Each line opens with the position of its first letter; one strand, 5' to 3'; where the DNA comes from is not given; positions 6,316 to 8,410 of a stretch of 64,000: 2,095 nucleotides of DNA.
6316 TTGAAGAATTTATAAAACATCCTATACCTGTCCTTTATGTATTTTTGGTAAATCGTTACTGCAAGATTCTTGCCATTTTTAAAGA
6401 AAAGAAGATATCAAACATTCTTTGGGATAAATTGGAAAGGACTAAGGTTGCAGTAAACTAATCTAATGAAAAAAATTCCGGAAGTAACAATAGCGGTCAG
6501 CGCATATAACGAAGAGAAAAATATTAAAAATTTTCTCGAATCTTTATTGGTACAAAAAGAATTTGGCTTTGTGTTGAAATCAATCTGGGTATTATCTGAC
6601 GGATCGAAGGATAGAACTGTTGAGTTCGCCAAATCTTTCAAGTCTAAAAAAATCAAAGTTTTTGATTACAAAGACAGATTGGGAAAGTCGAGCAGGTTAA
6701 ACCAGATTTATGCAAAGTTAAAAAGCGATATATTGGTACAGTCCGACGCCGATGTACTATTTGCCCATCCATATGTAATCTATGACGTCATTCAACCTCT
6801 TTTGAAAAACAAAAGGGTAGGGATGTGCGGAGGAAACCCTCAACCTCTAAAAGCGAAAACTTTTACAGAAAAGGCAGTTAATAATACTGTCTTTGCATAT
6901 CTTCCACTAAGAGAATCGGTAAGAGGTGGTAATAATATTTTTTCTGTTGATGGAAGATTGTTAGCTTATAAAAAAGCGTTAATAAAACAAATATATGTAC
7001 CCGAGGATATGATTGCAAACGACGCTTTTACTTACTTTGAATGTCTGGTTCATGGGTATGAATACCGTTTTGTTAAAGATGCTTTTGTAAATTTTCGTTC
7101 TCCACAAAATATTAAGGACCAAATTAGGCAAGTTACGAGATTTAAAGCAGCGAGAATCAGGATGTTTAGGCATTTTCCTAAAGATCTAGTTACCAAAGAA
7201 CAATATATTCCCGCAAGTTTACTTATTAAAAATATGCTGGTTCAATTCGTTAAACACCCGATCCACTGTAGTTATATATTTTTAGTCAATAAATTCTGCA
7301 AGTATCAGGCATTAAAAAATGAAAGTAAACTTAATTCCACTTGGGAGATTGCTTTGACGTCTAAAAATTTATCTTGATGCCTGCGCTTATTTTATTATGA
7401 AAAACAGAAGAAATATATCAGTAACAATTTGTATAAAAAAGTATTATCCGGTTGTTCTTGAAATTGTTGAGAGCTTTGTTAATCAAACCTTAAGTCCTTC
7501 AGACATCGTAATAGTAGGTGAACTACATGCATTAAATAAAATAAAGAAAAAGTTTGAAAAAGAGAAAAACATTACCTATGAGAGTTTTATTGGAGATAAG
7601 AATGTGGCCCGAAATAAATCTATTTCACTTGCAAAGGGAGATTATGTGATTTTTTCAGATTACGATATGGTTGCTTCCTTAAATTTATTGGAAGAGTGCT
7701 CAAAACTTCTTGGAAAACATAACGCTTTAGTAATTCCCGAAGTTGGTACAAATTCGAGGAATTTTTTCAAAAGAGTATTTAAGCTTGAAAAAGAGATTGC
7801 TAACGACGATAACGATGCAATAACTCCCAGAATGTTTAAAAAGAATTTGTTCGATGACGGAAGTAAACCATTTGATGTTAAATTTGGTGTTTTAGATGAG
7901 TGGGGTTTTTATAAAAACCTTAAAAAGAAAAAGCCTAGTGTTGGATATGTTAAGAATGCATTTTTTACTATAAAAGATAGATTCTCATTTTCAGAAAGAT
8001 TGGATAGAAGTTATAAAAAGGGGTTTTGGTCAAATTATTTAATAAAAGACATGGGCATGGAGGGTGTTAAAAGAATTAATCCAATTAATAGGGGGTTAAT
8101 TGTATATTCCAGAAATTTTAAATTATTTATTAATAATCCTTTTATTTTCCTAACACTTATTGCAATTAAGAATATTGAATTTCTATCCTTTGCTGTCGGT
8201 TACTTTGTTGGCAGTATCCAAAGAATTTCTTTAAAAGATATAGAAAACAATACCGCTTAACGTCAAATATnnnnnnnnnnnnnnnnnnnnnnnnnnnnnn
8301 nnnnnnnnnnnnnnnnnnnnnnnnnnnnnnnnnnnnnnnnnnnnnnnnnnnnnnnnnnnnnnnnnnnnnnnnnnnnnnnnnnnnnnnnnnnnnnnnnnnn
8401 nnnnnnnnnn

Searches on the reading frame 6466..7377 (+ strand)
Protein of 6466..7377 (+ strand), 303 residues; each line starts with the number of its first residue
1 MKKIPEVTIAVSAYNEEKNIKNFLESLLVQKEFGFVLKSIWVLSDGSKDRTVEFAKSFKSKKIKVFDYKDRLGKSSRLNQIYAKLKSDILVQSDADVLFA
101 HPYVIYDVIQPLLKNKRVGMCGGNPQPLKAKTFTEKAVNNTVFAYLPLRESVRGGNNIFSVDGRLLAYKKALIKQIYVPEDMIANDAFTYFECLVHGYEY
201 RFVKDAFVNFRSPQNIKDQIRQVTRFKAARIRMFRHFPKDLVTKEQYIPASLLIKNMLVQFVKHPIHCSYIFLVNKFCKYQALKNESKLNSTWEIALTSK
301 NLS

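Call 52: search_protein_families(library=pfam, proteins=[window:6466-7377:+], max_evalue=0.001)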
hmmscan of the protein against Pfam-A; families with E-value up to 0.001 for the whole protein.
window:6466-7377:+ (303 aa): 3 families
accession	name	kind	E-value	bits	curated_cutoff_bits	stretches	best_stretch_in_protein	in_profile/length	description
PF00535.33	Glycos_transf_2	-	1.6e-18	67.6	23.3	1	8-174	1-165/168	Glycosyl transferase family 2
PF13641.12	Glyco_tranf_2_3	-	1.1e-15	58.7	27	1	5-225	1-226/230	Glycosyltransferase like family 2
PF13632.12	Glyco_trans_2_3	-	4.3e-05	23.8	27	1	115-229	25-142/198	Glycosyl transferase family group 2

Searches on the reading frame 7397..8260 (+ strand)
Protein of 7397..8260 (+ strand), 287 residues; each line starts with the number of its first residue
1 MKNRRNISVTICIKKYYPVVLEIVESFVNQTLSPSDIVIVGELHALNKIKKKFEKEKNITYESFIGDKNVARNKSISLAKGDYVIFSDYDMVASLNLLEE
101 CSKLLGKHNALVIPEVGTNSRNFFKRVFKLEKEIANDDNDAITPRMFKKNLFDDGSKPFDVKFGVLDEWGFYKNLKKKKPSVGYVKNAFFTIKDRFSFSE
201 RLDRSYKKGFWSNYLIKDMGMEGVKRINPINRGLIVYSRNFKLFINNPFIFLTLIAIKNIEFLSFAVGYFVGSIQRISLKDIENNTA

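Call 52: search_protein_families(library=pfam, proteins=[window:7397-8260:+], max_evalue=0.001)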
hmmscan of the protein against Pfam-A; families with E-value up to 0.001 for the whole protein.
window:7397-8260:+ (287 aa): 2 families
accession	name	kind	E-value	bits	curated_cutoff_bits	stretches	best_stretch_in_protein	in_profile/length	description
PF00535.33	Glycos_transf_2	-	7.3e-09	36.2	23.3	1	8-132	1-131/168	Glycosyl transferase family 2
PF13896.12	Glyco_transf_49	-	0.00028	20.8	27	1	46-132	101-179/329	Glycosyl-transferase for dystroglycan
